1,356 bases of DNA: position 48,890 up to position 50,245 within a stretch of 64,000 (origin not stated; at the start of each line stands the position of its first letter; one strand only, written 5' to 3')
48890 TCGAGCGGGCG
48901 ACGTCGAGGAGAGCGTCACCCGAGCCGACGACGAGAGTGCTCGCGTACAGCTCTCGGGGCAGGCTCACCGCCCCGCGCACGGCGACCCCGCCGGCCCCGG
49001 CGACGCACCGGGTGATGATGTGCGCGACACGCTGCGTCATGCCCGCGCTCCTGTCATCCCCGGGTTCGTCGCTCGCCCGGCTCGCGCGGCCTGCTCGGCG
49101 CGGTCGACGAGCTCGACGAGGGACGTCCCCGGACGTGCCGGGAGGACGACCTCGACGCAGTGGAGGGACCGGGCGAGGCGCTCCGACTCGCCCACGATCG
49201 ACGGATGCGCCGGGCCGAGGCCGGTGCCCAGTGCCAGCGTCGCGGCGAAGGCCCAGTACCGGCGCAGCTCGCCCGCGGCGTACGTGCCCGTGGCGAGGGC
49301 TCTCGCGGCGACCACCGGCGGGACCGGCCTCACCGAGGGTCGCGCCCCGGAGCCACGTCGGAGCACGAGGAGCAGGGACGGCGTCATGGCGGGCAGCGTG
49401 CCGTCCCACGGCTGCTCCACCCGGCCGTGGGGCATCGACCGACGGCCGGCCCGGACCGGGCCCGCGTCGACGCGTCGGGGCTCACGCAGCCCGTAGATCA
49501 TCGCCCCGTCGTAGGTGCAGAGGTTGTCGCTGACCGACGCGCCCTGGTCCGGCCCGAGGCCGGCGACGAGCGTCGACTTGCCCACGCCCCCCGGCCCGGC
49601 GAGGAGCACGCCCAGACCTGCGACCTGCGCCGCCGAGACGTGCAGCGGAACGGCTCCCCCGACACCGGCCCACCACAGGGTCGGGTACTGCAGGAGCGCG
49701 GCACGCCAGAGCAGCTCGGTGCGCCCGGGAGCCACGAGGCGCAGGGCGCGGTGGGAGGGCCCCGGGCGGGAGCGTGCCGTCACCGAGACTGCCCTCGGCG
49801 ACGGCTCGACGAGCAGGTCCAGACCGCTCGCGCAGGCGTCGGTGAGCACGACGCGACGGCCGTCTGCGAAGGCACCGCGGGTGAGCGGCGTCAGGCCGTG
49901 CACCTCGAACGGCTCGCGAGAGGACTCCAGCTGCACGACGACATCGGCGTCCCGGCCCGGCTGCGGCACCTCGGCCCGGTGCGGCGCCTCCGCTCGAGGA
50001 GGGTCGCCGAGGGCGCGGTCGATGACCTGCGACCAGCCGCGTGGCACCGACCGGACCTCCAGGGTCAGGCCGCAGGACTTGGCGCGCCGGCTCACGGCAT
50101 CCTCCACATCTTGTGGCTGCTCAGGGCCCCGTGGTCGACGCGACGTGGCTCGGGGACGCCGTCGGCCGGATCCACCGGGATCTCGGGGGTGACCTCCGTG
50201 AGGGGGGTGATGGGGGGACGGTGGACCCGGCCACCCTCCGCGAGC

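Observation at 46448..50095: Kinase-like trio (HprK-like P-loop protein, APH-fold phosphotransferase, 140-aa unknown) flanking a GT4 gene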

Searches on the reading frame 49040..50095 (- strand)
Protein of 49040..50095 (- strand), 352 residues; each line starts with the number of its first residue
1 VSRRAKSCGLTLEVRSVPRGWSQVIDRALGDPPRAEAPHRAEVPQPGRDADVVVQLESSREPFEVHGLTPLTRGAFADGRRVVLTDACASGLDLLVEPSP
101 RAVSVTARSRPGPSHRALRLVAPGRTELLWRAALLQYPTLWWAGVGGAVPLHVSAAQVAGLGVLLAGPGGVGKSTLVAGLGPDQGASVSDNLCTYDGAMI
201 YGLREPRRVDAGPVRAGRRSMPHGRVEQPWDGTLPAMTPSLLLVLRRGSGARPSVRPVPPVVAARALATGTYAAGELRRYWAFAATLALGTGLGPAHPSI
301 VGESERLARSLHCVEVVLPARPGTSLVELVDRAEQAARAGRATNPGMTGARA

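Call 5: search_protein_families(library=pfam, proteins=[window:49040-50095:-], max_evalue=1)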
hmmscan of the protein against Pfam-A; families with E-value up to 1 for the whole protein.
window:49040-50095:- (352 aa): 5 families
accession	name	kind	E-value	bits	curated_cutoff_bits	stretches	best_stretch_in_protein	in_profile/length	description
PF13191.12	AAA_16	-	0.0095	16.9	32.6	1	159-179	23-43/167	AAA ATPase domain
PF07475.17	Hpr_kinase_C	-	0.014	15.4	33.3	1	151-177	9-35/171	HPr Serine kinase C-terminal domain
PF03193.22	RsgA_GTPase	-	0.023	15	30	1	163-188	109-134/174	RsgA GTPase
PF13555.12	AAA_29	-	0.029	14.6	27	1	158-177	21-39/61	P-loop containing region of AAA domain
PF06068.19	TIP49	-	0.41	10.2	23.8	1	153-201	43-89/347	TIP49 P-loop domain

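Call 6: search_protein_families(library=ncbifam, proteins=[window:49040-50095:-], max_evalue=1)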
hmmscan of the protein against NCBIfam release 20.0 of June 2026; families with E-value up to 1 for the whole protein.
window:49040-50095:- (352 aa): 5 families
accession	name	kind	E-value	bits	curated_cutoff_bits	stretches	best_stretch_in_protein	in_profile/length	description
TIGR04249.1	SCM_chp_ScmC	equivalog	0.00053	19.4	125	1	136-184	113-161/292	SynChlorMet cassette protein ScmC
TIGR00679.1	hpr-ser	equivalog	0.005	16.1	240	1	151-180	134-163/300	HPr(Ser) kinase/phosphatase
TIGR04352.1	HprK_rel_A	equivalog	0.025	13.7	200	1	149-181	97-129/280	HprK-related kinase A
TIGR01978.1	sufC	equivalog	0.18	11.2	212.8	1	161-212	27-78/243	Fe-S cluster assembly ATPase SufC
TIGR00157.1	TIGR00157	equivalog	0.35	10.4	100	1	164-190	126-152/247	ribosome small subunit-dependent GTPase A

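Call 7: find_homologous_proteins(query=window:49040-50095:-)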
Query window:49040-50095:- (352 aa): 1140 proteins with E <= 0.001 among 8000 candidates; the best 120 are listed.
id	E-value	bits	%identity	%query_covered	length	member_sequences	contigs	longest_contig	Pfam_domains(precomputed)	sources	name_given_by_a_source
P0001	2.6e-213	726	95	100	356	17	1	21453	-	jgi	-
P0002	3.8e-155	535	73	98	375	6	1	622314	-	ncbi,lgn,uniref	ncbi:hypothetical protein [Terrabacter sp. 2YAF2]|uniref:hypothetical protein n=1 Tax=Terrabacter sp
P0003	2.3e-147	509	69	98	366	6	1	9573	-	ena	-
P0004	1.4e-145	503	70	97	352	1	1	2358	-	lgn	-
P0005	4.4e-136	472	69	96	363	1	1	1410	-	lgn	-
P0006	3.4e-135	469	68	96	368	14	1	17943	-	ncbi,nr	ncbi:MAG TPA: hypothetical protein VFP73_01330 [Terrabacter sp.]|nr:hypothetical protein [Terrabacte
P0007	4.0e-131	456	71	100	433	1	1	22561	-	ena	-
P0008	6.5e-130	452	69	91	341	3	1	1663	-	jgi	-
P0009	3.1e-129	450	66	99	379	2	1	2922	-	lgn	-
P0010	2.3e-128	447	66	95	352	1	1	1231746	-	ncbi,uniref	ncbi:hypothetical protein [Terrabacter sp. NPDC080008]|uniref:hypothetical protein n=1 Tax=Terrabact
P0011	2.6e-128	447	64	100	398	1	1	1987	PF27840.1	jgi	jgi:hypothetical protein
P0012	7.8e-128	445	64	100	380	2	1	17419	-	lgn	-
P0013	9.0e-128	445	66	96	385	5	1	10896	-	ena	-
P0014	3.6e-127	443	64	96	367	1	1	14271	-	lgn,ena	-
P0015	9.3e-122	425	64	95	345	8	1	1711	-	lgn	-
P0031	2.3e-92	328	54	96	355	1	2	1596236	-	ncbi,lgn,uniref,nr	ncbi:hypothetical protein FHX52_2770 [Humibacillus xanthopallidus]|uniref:Hpr(Ser) kinase/phosphatas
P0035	5.4e-88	314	53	94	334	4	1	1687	PF27840.1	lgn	-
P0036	1.9e-87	312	52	94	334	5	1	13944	PF27840.1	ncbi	ncbi:MAG: hypothetical protein ABI899_09140 [Actinomycetota bacterium]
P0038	7.0e-86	307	53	95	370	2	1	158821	PF27840.1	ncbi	ncbi:hypothetical protein [Intrasporangium mesophilum]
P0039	7.8e-86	307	51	95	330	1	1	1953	PF27840.1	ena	-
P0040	1.2e-85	306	49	98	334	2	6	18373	PF27840.1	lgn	-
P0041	2.1e-85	305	53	94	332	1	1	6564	PF27840.1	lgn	-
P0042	2.8e-85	305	52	93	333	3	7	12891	PF27840.1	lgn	-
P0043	3.1e-85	305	57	80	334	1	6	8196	PF27840.1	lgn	-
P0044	3.5e-85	305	52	94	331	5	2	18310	PF27840.1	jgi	-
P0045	4.7e-85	304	52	94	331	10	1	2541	PF27840.1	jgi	-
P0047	1.9e-84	302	52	99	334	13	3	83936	PF27840.1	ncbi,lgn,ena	-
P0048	2.2e-84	302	52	95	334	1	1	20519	PF27840.1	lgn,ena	-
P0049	3.7e-84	301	53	94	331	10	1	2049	PF27840.1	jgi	jgi:hypothetical protein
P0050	4.3e-84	301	50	97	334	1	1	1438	PF27840.1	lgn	-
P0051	7.5e-84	300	51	93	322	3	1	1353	PF27840.1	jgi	-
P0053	8.9e-84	300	51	94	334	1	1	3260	PF27840.1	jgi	jgi:hypothetical protein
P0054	1.1e-83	300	51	94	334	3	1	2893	PF27840.1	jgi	jgi:hypothetical protein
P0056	1.9e-83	299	53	94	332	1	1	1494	PF27840.1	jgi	jgi:hypothetical protein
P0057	3.4e-83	298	51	94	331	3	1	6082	PF27840.1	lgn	-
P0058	5.4e-83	297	52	94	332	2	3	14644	PF27840.1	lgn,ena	-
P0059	1.1e-82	296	52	94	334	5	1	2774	PF27840.1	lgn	-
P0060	1.2e-82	296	50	93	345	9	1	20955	PF27840.1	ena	-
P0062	3.0e-82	295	51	96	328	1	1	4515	PF27840.1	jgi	jgi:hypothetical protein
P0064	3.3e-82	295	51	96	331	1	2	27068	PF27840.1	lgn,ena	-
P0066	1.2e-81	293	51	94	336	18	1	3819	PF27840.1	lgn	-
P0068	1.5e-81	293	50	94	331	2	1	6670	PF27840.1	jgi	jgi:hypothetical protein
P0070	2.7e-81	292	50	94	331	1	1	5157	PF27840.1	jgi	jgi:hypothetical protein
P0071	8.4e-81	290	51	94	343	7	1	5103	PF27840.1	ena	-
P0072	1.5e-80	289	51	93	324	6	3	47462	PF27840.1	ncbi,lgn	-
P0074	1.9e-80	289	50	96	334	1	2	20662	PF27840.1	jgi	jgi:hypothetical protein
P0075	2.0e-80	289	50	94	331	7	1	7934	PF27840.1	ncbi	-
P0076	4.2e-80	288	51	94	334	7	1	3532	PF27840.1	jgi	-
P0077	4.4e-80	288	53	87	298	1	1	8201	PF27840.1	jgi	-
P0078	4.5e-80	288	50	93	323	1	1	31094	PF27840.1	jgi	jgi:hypothetical protein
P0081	1.7e-79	286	51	94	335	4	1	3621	PF27840.1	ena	-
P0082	2.5e-79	285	51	94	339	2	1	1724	PF27840.1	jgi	jgi:hypothetical protein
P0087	4.4e-79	285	49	93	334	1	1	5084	PF27840.1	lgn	-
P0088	5.1e-79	284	51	94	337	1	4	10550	PF27840.1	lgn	-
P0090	5.8e-79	284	48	96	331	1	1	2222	PF27840.1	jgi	jgi:hypothetical protein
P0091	8.4e-79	284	50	93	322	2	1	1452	PF27840.1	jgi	jgi:hypothetical protein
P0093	1.1e-78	283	52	86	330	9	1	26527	PF27840.1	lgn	-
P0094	3.3e-78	282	50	94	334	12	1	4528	PF27840.1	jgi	jgi:hypothetical protein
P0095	3.6e-78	282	48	93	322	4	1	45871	PF27840.1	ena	-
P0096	6.3e-78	281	51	93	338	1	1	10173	PF27840.1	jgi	-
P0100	2.7e-77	279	52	86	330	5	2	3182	PF27840.1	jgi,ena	-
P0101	5.6e-77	278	49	100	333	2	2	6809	PF27840.1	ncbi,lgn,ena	ncbi:MAG: hypothetical protein ABIZ07_10905 [Dermatophilaceae bacterium]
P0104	9.1e-77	277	53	86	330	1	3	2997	PF27840.1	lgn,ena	-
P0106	1.4e-76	276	49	94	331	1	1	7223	PF27840.1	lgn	-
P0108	2.3e-76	276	49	96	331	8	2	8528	PF27840.1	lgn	-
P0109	2.3e-76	276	50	94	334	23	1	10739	PF27840.1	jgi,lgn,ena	-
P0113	1.1e-75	274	46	99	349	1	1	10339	PF27840.1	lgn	-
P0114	2.2e-75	272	48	96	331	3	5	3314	PF27840.1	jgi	jgi:hypothetical protein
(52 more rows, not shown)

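Call 8: search_solved_structures(query=window:49040-50095:-, max_evalue=10, show_alignments=2)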
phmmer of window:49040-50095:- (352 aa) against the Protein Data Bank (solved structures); distinct sequences matched with E-value up to 10: 12.
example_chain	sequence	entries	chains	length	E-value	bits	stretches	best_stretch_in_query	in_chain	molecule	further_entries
4wvy_A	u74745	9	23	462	0.049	16.3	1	151-209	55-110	RuvB-like 1 | RuvB-like helicase | RuvB-like protein 1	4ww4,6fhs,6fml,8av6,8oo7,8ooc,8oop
5fm6_A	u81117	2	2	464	0.05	16.3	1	151-209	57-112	RVB1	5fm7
9eq2_A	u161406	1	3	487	0.059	16.1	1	149-203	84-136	RuvB-like protein 1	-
6k0r_A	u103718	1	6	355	0.1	15.3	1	152-203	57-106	RuvB-like 1,RuvB-like 1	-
2xsz_A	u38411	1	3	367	0.11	15.2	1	152-203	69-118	RUVB-LIKE 1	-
9hpo_A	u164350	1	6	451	0.12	15.1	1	152-203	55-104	RuvB-like 1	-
9ge5_A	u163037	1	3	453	0.12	15.1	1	152-203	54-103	RuvB-like 1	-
2c9o_A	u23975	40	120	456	0.12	15.1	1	152-203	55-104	RUVB-LIKE 1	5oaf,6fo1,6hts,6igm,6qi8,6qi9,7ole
9ema_A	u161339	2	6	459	0.12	15.1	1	152-203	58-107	RuvB-like 1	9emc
7aho_A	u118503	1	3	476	0.12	15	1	152-203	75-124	RuvB-like 1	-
6lxd_B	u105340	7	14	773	0.5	13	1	23-88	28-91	Microprocessor complex subunit DGCR8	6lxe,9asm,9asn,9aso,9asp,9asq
8j07_11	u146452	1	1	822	2.3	10.9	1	139-189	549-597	Dynein regulatory complex protein 11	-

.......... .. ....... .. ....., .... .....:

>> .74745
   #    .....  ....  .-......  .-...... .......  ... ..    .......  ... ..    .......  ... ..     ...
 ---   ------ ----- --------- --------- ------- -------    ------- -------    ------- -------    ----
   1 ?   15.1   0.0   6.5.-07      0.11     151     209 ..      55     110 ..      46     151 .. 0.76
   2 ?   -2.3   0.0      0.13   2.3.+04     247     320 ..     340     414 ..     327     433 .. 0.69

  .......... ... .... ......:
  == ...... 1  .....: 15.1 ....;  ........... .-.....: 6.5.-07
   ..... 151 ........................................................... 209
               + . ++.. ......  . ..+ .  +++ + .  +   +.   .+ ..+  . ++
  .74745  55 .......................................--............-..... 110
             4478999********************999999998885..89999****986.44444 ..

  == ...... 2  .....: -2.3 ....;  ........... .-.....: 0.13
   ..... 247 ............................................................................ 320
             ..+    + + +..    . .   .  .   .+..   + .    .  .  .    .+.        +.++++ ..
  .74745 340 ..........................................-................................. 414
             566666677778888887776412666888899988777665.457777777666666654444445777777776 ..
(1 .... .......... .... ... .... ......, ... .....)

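Call 10: search_protein_families(library=pfam, proteins=[P0036, P0047, P0011, P0031], max_evalue=1)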
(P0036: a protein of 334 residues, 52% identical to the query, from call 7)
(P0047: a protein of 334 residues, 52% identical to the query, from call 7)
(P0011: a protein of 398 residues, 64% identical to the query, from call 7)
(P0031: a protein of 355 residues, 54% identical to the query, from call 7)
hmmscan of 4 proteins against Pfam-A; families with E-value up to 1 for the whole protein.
P0036 (334 aa): 11 families
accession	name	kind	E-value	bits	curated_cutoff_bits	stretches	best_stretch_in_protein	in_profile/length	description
PF13191.12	AAA_16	-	0.002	19.1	32.6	1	151-192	23-73/167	AAA ATPase domain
PF03193.22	RsgA_GTPase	-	0.013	15.8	30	1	150-174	104-128/174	RsgA GTPase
PF13555.12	AAA_29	-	0.018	15.3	27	1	148-170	17-41/61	P-loop containing region of AAA domain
PF13481.12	AAA_25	-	0.022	14.8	27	1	152-177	33-58/195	AAA domain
PF25199.1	nSTAND_NTPase5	-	0.024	14.9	34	1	153-175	42-64/145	Novel STAND NTPase 5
PF10236.15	DAP3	-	0.035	13.7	23.1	1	155-178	26-49/311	Mitochondrial ribosomal death-associated protein 3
PF07475.17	Hpr_kinase_C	-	0.072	13.1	33.3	1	143-182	9-48/171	HPr Serine kinase C-terminal domain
PF00931.28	NB-ARC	-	0.093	12.4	23.5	1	154-174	20-40/248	NB-ARC domain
PF01695.23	IstB_IS21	-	0.1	12.5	24.1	1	153-207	93-143/238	IstB-like ATP binding protein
PF00005.33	ABC_tran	-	0.13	13.3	25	1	151-170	10-29/137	ABC transporter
PF13984.11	MsyB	-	0.31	11.8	27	1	238-275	56-93/122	MsyB protein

P0047 (334 aa): 11 families
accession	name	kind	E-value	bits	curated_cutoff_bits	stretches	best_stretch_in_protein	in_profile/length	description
PF13191.12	AAA_16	-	0.0032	18.4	32.6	1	151-190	23-71/167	AAA ATPase domain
PF07475.17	Hpr_kinase_C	-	0.0038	17.2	33.3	1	143-184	9-50/171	HPr Serine kinase C-terminal domain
PF13555.12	AAA_29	-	0.0041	17.3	27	1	149-174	18-43/61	P-loop containing region of AAA domain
PF13481.12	AAA_25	-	0.0072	16.4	27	1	152-178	33-59/195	AAA domain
PF03193.22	RsgA_GTPase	-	0.021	15.1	30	1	151-177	105-131/174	RsgA GTPase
PF01695.23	IstB_IS21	-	0.027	14.4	24.1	1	153-207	93-143/238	IstB-like ATP binding protein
PF13984.11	MsyB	-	0.03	15.1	27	1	238-275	56-93/122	MsyB protein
PF10236.15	DAP3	-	0.089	12.4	23.1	1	155-178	26-49/311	Mitochondrial ribosomal death-associated protein 3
PF00005.33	ABC_tran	-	0.12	13.4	25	1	151-170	10-29/137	ABC transporter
PF00931.28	NB-ARC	-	0.21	11.2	23.5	1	154-174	20-40/248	NB-ARC domain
PF05729.18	NACHT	-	0.25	11.6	26.7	1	155-183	3-31/167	NACHT domain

P0011 (398 aa): 5 families
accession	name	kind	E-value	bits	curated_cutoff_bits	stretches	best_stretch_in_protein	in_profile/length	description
PF03193.22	RsgA_GTPase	-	0.00053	20.3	30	1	161-190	103-132/174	RsgA GTPase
PF13191.12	AAA_16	-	0.0036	18.3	32.6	1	159-185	19-45/167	AAA ATPase domain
PF13555.12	AAA_29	-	0.03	14.5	27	1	161-181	18-39/61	P-loop containing region of AAA domain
PF00005.33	ABC_tran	-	0.055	14.5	25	1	163-185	10-32/137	ABC transporter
PF07475.17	Hpr_kinase_C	-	0.12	12.4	33.3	1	155-180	9-34/171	HPr Serine kinase C-terminal domain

P0031 (355 aa): 4 families
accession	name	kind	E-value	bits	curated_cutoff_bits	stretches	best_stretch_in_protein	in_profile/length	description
PF03193.22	RsgA_GTPase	-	0.021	15.1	30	1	158-180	109-131/174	RsgA GTPase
PF13191.12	AAA_16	-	0.064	14.2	32.6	1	156-181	25-50/167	AAA ATPase domain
PF13555.12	AAA_29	-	0.16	12.2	27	1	155-172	21-39/61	P-loop containing region of AAA domain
PF01926.29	MMR_HSR1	-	0.27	11.8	21.9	1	158-178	2-22/113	50S ribosome-binding GTPase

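Call 19: predict_structure(alignment_id=A1)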
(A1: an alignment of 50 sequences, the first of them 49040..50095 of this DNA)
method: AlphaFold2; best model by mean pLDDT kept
length: 352 residues; sequences in the alignment: 50
mean_pLDDT: 91.1   pTM: 0.89
mean pLDDT of the five models: 91.1, 90.7, 90.1, 90.1, 88.5
residues with pLDDT >= 90: 272; 70-90: 50; 50-70: 23; < 50: 7
segments of 3 or more residues with pLDDT < 50: 38-40, 350-352
pLDDT, mean of each block of 10 residues (from residue 1): 94 92 88 53 70 97 98 98 98 98 98 95 92 97 97 97 96 93 94 97 87 67 82 93 97 97 98 93 98 94 98 98 96 94 65 43
secondary structure, 60 per line:
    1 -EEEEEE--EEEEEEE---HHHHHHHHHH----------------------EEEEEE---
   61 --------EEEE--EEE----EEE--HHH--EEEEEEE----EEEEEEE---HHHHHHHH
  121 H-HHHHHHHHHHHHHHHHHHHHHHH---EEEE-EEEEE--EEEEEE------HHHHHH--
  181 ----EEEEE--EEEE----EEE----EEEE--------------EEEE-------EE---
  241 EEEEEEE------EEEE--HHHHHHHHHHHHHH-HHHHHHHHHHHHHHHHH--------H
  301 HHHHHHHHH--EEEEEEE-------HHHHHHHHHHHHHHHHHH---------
elements in order: E2-7 E10-16 H20-29 E52-57 E69-72 E75-77 E82-84 E92-98 E103-109 H113-121 H123-145 E149-152 E154-158 E161-166 H173-178 E185-189 E192-195 E200-202 E207-210 E225-228 E241-247 E254-257 H260-273 H275-291 H300-309 E312-318 H326-343

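Call 23: find_related_loci(query=A1, collection=genome_contigs, flank=10000)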
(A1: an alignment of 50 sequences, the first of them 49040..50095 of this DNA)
Query A1 (352 aa) in genome_contigs; peptide patterns used: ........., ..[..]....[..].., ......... (x = any residue, [..] = any of these).
368 stretches matched a pattern; 200 encode a relative of the query (tblastn E <= 1e-3); the best 80 are kept; 80 distinct loci.
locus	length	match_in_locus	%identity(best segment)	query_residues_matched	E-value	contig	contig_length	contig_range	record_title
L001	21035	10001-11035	73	1-344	4e-156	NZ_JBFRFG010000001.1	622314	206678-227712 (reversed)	Terrabacter sp. 2YAF2 SCAFFOLD_0, whole genome shotgun sequence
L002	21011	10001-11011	68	1-338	5e-136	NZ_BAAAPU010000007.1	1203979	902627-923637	Terrabacter lapilli strain JCM 15628 sequence07, whole genome shotgun sequence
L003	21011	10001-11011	68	1-333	4e-133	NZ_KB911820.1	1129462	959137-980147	Terracoccus sp. 273MFTsu3.1 H283DRAFT_scaffold00001.1, whole genome shotgun sequence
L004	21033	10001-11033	71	1-344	9e-133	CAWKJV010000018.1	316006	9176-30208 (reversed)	MAG: uncultured Actinomycetota bacterium isolate MFD08821.bin.2.85 genome assembly, contig: contig_40608, whole genome s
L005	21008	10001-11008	66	4-336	3e-129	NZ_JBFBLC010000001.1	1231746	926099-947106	Terrabacter sp. NPDC080008 NPDC080008_100_H9.ctg-0001, whole genome shotgun sequence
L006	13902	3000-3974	64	1-335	3e-123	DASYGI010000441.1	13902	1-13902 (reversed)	MAG TPA_asm: Pedococcus sp. isolate SMAG_U4209 k141_221652, whole genome shotgun sequence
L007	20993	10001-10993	63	1-342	2e-121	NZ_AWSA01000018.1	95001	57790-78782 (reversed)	Intrasporangium oryzae NRRL B-24470 contig25, whole genome shotgun sequence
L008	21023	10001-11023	60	4-334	5e-116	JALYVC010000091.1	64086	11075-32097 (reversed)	MAG: Actinomycetota bacterium isolate LAG bin33 SD1463-65_k127_1532634, whole genome shotgun sequence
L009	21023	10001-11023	59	1-335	4e-108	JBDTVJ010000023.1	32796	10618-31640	MAG: Terracoccus sp. isolate cluster3_bin.65 NODE_3874_length_32796_cov_31.527443, whole genome shotgun sequence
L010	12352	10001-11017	62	4-335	5e-105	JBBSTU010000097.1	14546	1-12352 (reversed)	MAG: Actinomycetales bacterium isolate SVL2_sbin.29 SVL2_sbin.29_K_503983_L_14546_cov_23.4275, whole genome shotgun sequ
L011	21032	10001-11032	55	4-342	6e-100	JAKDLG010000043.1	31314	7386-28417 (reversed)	MAG: Humibacillus sp. isolate 41_S55 41_S55_NODE_55_length_31314_cov_26.776160, whole genome shotgun sequence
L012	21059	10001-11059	54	1-344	1e-98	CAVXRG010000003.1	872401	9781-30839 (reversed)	MAG: uncultured Actinomycetota bacterium isolate MFD01721.bin.1.259 genome assembly, contig: contig_30040, whole genome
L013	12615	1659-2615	52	1-331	7e-91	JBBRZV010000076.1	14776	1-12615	MAG: Actinomycetales bacterium isolate metawrap_la5_9 metawrap_la5_9_K_374190_L_14776_cov_23.3973, whole genome shotgun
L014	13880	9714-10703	52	5-350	2e-87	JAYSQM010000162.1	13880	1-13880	MAG: Phycicoccus sp. isolate GFS_11768 GFS_11768_161, whole genome shotgun sequence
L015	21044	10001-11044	54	1-338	2e-86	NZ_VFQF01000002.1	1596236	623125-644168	Humibacillus xanthopallidus strain DSM 21776 Ga0197590_12, whole genome shotgun sequence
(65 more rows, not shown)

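Call 39: find_encoding_contigs(protein=P0047, flank=10000, max_places=2)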
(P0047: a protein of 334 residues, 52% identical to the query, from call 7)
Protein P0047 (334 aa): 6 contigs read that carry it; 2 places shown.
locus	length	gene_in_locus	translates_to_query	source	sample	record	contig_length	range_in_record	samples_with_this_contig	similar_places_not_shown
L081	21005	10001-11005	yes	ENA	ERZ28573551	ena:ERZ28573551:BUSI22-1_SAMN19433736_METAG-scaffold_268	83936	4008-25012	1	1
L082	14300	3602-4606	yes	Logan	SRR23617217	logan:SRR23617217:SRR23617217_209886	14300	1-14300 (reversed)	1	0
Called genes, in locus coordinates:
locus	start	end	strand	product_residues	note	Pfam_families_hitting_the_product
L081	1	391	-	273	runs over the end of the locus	PF00877:NLPC_P60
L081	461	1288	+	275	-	PF13354:Beta-lactamase2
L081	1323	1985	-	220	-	PF00753:Lactamase_B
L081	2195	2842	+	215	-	PF00512:HisKA (weak), PF02518:HATPase_c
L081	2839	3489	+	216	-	PF00072:Response_reg, PF00196:GerE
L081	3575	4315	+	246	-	PF00072:Response_reg, PF00196:GerE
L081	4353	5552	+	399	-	PF01041:DegT_DnrJ_EryC1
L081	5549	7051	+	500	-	PF00899:ThiF (faint), PF13727:CoA_binding_3 (weak), PF01073:3Beta_HSD, PF01370:Epimerase, PF02719:Polysacc_synt_2, PF04321:RmlD_sub_bind, PF13460:NAD_binding_10 (weak), PF16363:GDP_Man_Dehyd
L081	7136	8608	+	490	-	PF01139:RtcB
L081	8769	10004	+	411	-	-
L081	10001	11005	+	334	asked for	PF27840:ScmC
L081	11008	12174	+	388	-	PF13439:Glyco_transf_4, PF13477:Glyco_trans_4_2, PF13579:Glyco_trans_4_4, PF00534:Glycos_transf_1, PF13692:Glyco_trans_1_4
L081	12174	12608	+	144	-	-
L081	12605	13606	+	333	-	PF01636:APH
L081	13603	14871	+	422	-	PF04932:Wzy_C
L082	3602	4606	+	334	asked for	PF27840:ScmC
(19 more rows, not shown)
